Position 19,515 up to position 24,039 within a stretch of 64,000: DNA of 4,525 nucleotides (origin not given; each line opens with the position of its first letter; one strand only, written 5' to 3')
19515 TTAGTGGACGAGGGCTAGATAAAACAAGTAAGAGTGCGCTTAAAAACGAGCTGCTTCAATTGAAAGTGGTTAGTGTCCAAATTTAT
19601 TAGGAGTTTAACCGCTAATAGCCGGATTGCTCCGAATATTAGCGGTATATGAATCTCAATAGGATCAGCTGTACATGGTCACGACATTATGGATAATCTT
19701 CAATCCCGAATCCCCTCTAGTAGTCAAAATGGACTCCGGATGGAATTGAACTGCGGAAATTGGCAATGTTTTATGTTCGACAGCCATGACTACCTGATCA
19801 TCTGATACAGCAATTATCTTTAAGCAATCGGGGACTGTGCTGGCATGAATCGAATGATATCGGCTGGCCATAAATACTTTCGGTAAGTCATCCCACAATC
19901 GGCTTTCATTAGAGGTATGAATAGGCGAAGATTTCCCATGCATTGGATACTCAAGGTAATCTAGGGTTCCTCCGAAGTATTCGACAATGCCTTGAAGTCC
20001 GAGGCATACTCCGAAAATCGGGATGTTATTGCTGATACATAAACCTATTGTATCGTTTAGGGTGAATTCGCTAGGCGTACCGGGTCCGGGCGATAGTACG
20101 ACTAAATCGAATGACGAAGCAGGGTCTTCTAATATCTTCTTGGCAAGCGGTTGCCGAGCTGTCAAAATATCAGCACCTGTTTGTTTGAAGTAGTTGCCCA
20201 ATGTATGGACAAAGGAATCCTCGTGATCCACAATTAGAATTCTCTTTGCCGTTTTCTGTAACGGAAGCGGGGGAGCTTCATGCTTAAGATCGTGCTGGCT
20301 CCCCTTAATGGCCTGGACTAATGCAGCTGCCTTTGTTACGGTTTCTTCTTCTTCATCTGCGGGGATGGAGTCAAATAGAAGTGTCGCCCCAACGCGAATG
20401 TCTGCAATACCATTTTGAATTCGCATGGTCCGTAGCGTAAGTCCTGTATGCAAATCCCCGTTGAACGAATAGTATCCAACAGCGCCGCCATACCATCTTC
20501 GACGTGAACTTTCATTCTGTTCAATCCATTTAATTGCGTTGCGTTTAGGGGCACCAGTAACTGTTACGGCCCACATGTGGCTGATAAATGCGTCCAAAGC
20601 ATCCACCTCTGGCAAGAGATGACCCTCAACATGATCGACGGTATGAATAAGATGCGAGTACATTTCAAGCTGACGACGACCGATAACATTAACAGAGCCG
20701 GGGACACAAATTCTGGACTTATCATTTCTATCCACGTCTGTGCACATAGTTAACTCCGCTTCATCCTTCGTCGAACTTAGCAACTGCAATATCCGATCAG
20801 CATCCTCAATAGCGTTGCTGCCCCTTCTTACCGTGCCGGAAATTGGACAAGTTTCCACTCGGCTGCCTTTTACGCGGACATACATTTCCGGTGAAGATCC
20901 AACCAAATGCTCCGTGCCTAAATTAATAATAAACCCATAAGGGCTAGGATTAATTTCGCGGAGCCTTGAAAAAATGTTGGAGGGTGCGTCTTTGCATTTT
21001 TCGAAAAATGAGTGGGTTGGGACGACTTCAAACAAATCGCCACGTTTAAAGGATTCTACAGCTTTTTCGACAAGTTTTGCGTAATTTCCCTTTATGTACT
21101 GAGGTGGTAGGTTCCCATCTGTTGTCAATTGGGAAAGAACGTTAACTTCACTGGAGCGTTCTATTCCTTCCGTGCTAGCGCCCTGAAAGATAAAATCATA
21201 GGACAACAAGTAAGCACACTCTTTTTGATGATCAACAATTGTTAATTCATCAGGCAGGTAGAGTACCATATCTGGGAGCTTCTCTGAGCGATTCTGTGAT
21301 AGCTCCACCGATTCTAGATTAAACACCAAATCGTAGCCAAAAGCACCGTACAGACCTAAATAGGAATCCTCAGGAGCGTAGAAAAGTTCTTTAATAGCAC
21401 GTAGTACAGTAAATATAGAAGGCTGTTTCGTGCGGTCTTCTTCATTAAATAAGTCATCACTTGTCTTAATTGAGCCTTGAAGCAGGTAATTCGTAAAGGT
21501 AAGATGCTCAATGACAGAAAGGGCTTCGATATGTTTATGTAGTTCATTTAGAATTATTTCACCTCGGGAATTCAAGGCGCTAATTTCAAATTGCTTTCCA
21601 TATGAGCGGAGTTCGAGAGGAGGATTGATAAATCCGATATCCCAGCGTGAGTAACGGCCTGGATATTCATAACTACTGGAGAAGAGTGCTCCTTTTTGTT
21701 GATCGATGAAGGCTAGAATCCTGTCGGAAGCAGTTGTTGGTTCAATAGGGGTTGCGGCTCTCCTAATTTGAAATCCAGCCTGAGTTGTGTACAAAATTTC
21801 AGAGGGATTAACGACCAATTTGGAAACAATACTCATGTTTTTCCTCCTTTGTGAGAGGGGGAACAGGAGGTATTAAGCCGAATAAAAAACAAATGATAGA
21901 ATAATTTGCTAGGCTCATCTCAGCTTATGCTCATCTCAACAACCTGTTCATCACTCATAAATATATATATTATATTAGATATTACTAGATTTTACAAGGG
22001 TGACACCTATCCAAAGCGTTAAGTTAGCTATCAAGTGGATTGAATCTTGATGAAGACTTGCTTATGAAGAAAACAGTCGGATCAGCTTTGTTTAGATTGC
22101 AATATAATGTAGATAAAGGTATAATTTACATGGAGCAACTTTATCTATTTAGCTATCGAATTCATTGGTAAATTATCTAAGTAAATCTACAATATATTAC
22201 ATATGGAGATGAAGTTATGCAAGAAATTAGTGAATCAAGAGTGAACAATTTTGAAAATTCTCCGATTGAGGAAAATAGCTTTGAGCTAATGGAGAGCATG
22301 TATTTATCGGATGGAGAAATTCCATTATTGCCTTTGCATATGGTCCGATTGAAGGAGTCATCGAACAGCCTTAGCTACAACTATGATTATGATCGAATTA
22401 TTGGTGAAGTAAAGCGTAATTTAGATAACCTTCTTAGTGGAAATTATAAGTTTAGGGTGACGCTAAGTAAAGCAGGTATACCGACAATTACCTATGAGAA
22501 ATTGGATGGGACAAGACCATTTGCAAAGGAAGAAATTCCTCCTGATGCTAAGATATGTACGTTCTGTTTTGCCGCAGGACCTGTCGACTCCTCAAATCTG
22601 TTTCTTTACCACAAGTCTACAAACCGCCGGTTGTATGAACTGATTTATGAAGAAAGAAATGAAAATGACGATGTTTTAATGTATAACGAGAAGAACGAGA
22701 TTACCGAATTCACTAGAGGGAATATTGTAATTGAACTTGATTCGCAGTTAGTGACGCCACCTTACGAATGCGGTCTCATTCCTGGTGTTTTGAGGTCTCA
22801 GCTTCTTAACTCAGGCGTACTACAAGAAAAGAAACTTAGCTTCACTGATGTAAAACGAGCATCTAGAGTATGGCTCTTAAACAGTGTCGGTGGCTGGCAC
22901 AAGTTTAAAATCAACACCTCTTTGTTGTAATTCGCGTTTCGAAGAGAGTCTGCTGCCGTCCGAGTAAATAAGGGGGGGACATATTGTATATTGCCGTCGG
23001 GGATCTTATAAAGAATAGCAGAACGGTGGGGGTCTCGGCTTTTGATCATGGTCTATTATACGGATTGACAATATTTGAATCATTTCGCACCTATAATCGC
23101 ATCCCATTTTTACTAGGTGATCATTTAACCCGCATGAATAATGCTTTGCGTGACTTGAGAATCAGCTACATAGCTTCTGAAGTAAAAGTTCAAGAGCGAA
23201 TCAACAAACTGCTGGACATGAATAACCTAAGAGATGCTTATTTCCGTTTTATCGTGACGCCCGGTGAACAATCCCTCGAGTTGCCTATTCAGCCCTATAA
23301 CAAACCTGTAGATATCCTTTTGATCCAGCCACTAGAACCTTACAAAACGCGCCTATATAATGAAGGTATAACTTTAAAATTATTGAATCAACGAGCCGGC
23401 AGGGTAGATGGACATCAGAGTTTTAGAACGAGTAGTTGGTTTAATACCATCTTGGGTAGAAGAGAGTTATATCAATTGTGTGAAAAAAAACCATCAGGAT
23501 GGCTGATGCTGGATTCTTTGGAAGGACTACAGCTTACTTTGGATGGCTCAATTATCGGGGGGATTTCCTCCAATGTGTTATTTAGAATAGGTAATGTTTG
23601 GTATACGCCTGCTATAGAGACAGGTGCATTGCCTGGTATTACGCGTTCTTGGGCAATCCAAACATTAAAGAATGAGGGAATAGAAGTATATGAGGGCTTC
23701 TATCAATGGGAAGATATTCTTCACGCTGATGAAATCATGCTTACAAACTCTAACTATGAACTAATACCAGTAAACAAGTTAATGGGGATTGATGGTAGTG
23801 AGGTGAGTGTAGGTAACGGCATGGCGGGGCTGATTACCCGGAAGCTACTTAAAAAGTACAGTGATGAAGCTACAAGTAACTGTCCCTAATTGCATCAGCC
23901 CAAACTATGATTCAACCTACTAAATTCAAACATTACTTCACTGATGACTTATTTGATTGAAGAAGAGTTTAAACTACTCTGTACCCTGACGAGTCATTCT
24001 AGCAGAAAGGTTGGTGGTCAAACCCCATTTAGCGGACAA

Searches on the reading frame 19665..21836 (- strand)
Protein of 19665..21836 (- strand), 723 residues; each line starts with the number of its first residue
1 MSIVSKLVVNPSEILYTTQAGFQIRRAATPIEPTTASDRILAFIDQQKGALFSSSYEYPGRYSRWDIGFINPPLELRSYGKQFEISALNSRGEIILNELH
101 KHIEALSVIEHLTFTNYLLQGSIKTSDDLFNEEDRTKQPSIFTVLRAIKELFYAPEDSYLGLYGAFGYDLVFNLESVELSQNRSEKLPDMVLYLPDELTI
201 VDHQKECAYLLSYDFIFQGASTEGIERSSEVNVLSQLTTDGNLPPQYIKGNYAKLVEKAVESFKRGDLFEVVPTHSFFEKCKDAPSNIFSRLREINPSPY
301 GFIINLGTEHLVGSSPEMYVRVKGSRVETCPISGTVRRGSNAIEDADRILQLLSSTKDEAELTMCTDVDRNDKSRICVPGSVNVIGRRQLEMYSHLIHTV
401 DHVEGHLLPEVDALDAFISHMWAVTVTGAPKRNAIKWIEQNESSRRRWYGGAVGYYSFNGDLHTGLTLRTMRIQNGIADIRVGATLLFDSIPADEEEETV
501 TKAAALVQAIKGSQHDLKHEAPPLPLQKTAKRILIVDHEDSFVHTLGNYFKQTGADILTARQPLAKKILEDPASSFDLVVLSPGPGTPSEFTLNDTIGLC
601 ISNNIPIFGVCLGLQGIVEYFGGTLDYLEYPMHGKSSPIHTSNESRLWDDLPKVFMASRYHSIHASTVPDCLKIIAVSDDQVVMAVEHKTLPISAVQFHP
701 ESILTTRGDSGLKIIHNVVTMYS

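Call 3: search_protein_families(library=pfam, proteins=[window:19665-21836:-], max_evalue=0.1)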
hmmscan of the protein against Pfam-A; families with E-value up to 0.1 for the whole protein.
window:19665-21836:- (723 aa): 4 families
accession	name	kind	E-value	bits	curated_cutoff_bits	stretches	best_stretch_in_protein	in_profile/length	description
PF00425.24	Chorismate_bind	-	5.4e-66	223.2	27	1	251-502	4-257/257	chorismate binding enzyme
PF00117.34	GATase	-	7e-42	143.7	22.8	1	534-712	1-183/190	Glutamine amidotransferase class-I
PF04715.19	Anth_synt_I_N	-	1.2e-16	61.7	23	1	46-209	15-139/140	Anthranilate synthase component I, N terminal region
PF07722.19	Peptidase_C26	-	4.3e-11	43.4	20.5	1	600-701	101-219/219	Peptidase C26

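Call 4: search_protein_families(library=ncbifam, proteins=[window:19665-21836:-], max_evalue=0.1)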
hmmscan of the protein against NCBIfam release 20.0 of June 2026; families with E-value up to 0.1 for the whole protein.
window:19665-21836:- (723 aa): 51 families (the best 25 are shown)
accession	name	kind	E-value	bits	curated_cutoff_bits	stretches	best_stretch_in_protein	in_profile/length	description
NF010081.0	PRK13566.1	equivalog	0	1058.2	645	1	10-722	7-720/729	anthranilate synthase component I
TIGR01815.1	TrpE-clade3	equivalog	1.8e-299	994.8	739.15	1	16-722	1-708/717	anthranilate synthase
TIGR00564.1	trpE_most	equivalog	2.7e-91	306.9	517.7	1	158-510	90-454/455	anthranilate synthase component I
NF010079.0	PRK13564.1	equivalog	4.8e-84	283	471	1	66-515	51-516/521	anthranilate synthase component 1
TIGR01820.1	TrpE-arch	equivalog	3.8e-79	267.1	512.05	1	142-510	81-448/449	anthranilate synthase component I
NF010086.0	PRK13571.1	equivalog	6.3e-76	255.9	693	1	161-514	125-501/510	anthranilate synthase component I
TIGR00565.1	trpE_proteo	equivalog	2.3e-74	251.1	494.65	1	70-513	39-496/498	anthranilate synthase component I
NF010089.0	PRK13574.1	equivalog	2.1e-63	214.8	527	1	160-510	80-418/421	anthranilate synthase component I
TIGR01824.1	PabB-clade2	equivalog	4.7e-63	213.6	408.55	1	162-506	3-355/355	aminodeoxychorismate synthase, component I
NF004610.0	PRK05940.1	equivalog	2.2e-59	201.5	568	1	161-514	103-463/467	anthranilate synthase component I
TIGR00553.1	pabB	equivalog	2.4e-58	197.8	328.4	1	164-505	3-328/329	aminodeoxychorismate synthase component I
TIGR01823.1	PabB-fungal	equivalog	3.6e-58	197.5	442.55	2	249-509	470-740/742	aminodeoxychorismate synthase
NF010087.0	PRK13572.1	equivalog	1e-56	192.4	580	1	196-511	117-432/435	anthranilate synthase component I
NF006563.0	PRK09070.1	equivalog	5.6e-56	190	514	1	163-511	95-445/447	aminodeoxychorismate synthase component I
NF010082.0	PRK13567.1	equivalog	9.7e-54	182.8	576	1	161-507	100-464/468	anthranilate synthase component I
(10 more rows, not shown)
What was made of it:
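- On Anthranilate synthase, fused TrpE-TrpG (neighbour 19665-21836): NF010081 1058 > 645; TIGR01815 995 > 739 (call 4).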

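Call 56: search_solved_structures(query=window:19665-21836:-, max_evalue=1e-20)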
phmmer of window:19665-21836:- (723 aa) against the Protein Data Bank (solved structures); distinct sequences matched with E-value up to 1e-20: 22.
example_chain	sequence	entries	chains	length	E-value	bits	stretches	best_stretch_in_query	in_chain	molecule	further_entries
8hx6_A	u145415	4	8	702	3.2e-71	243.8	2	247-513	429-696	4-amino-4-deoxychorismate synthase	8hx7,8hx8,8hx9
1i1q_A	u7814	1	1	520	1e-53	185.9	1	126-515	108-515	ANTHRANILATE SYNTHASE COMPONENT I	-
7bvd_A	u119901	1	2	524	3.2e-52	181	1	160-512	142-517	Anthranilate synthase component 1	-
5kck_A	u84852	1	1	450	5.3e-52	180.3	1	161-507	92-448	Anthranilate synthase component I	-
1i7q_A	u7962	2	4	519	3.4e-51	177.7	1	70-515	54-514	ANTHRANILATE SYNTHASE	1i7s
7qu9_A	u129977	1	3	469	1.4e-50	175.7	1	122-518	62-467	Anthranilate synthase component I family protein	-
1qdl_A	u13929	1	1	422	3.3e-50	174.4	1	161-510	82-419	PROTEIN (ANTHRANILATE SYNTHASE (TRPE-SUBUNIT))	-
7pi1_AAA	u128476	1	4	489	5.3e-49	170.4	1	123-518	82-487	Aminodeoxychorismate synthase component 1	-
5cwa_A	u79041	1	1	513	9.1e-47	163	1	161-513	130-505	Anthranilate synthase component 1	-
4grh_A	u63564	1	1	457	6.5e-41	143.7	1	241-510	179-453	aminodeoxychorismate synthase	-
1k0e_A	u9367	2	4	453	4.9e-39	137.5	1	161-507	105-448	p-aminobenzoate synthase component I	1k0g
8rp2_CCC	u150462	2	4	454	4.9e-39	137.4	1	161-507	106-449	Aminodeoxychorismate synthase component 1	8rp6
8rp0_CCC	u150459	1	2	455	5e-39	137.4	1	161-507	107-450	Aminodeoxychorismate synthase component 1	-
8rp1_CCC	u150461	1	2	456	5e-39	137.4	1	161-507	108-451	Aminodeoxychorismate synthase component 1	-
6qur_A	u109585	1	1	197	7.7e-34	120.3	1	533-713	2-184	Glutaminase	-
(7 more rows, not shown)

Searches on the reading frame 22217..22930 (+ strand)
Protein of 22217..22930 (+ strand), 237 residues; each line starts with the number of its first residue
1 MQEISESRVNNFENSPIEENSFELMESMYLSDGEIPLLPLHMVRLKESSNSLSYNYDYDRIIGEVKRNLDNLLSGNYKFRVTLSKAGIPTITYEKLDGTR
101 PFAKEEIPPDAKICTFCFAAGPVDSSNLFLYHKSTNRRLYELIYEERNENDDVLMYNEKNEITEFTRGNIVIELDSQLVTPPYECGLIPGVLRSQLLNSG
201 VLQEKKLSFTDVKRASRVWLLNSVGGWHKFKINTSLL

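Call 3: search_protein_families(library=pfam, proteins=[window:22217-22930:+], max_evalue=0.1)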
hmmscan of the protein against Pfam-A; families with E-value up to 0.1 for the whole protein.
window:22217-22930:+ (237 aa): 1 family
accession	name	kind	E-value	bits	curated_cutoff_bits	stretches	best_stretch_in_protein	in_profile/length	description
PF01063.24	Aminotran_4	-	1.6e-32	113.6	28.5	1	24-227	2-217/223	Amino-transferase class IV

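Call 4: search_protein_families(library=ncbifam, proteins=[window:22217-22930:+], max_evalue=0.1)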
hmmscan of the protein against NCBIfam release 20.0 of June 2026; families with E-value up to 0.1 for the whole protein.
window:22217-22930:+ (237 aa): 15 families
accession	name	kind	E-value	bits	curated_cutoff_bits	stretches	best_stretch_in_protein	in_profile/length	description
NF005730.0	PRK07546.1-4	equivalog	9.6e-28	97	222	1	109-233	79-203/207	hypothetical protein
NF005727.0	PRK07546.1-1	equivalog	1.1e-24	87.1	223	1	23-231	4-206/210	hypothetical protein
NF005731.0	PRK07546.1-5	equivalog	1.8e-22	80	189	1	21-227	7-205/212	hypothetical protein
NF005729.0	PRK07546.1-3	equivalog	7.9e-21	74.6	175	1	37-226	12-186/196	hypothetical protein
NF005728.0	PRK07546.1-2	equivalog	9.5e-18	64.7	357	1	5-231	3-222/226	hypothetical protein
TIGR03461.1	pabC_Proteo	equivalog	4.4e-10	39.2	176.85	1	146-224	153-236/262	aminodeoxychorismate lyase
NF005886.0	PRK07849.1-1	equivalog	7.1e-08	32.1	253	1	144-225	173-259/291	aminodeoxychorismate lyase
NF004761.0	PRK06092.1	equivalog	9.7e-08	31.5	260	1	146-224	155-238/268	aminodeoxychorismate lyase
NF006734.0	PRK09266.1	subfamily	4.9e-05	22.7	202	1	146-233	154-244/270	hypothetical protein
NF006185.0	PRK08320.1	subfamily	0.00015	21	363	1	147-211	167-236/292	branched-chain amino acid aminotransferase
NF005888.0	PRK07849.1-3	equivalog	0.00049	19.1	273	1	147-224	177-260/298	aminodeoxychorismate lyase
NF005800.0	PRK07650.1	equivalog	0.0014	17.9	308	0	152-224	166-243/290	aminodeoxychorismate lyase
NF005887.0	PRK07849.1-2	equivalog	0.013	14.8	278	1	142-224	164-256/291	aminodeoxychorismate lyase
NF009896.0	PRK13356.1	equivalog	0.018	14.2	262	1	150-219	173-247/287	branched-chain amino acid aminotransferase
NF005726.0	PRK07544.1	equivalog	0.028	13.5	396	0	146-197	175-225/295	branched-chain amino acid aminotransferase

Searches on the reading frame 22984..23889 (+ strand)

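Call 3: search_protein_families(library=pfam, proteins=[window:22984-23889:+], max_evalue=0.1)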
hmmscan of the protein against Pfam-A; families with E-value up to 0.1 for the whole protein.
window:22984-23889:+ (301 aa): 1 family
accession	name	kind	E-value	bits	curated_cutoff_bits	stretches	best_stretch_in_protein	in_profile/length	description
PF01063.24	Aminotran_4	-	3.8e-33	115.7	28.5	1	30-265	2-222/223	Amino-transferase class IV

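Call 4: search_protein_families(library=ncbifam, proteins=[window:22984-23889:+], max_evalue=0.1)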
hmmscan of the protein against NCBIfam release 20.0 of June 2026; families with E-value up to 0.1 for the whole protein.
window:22984-23889:+ (301 aa): 20 families
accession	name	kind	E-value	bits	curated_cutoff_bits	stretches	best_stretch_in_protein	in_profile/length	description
NF005800.0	PRK07650.1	equivalog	1.4e-63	214.9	308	1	1-296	1-276/290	aminodeoxychorismate lyase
NF006185.0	PRK08320.1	subfamily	1e-40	139.8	363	1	13-296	15-283/292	branched-chain amino acid aminotransferase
TIGR01122.1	ilvE_I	equivalog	2.5e-31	109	245.55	1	13-297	10-285/298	branched-chain-amino-acid transaminase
NF009126.0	PRK12479.1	equivalog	7.8e-30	104.1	518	1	6-293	10-281/299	branched-chain-amino-acid transaminase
NF004761.0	PRK06092.1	equivalog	5.5e-24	84.8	260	1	14-267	9-248/268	aminodeoxychorismate lyase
NF005146.0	PRK06606.1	equivalog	5.6e-24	84.6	279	1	16-295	22-291/307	branched-chain amino acid transaminase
TIGR03461.1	pabC_Proteo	equivalog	6.3e-24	84.6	176.85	1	12-266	5-245/262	aminodeoxychorismate lyase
TIGR01121.1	D_amino_aminoT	equivalog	1.9e-23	83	277.45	2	186-294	170-273/276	D-amino-acid transaminase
NF005209.0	PRK06680.1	subfamily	1.9e-21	76.2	320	2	184-297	174-282/286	D-amino-acid transaminase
NF005726.0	PRK07544.1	equivalog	1.5e-18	66.9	396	1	12-296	22-288/295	branched-chain amino acid aminotransferase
NF005888.0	PRK07849.1-3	equivalog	5.3e-17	61.7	273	2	184-295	186-295/298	aminodeoxychorismate lyase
NF009896.0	PRK13356.1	equivalog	5.8e-13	48.6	262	1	187-293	182-280/287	branched-chain amino acid aminotransferase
NF009066.0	PRK12400.1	equivalog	9.5e-12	44.9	538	2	187-295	178-281/290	D-amino-acid transaminase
NF005727.0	PRK07546.1-1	equivalog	1.7e-08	34.2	223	1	183-259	130-201/210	hypothetical protein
NF009897.0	PRK13357.1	equivalog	0.00012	21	307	1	195-293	237-340/358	branched-chain amino acid aminotransferase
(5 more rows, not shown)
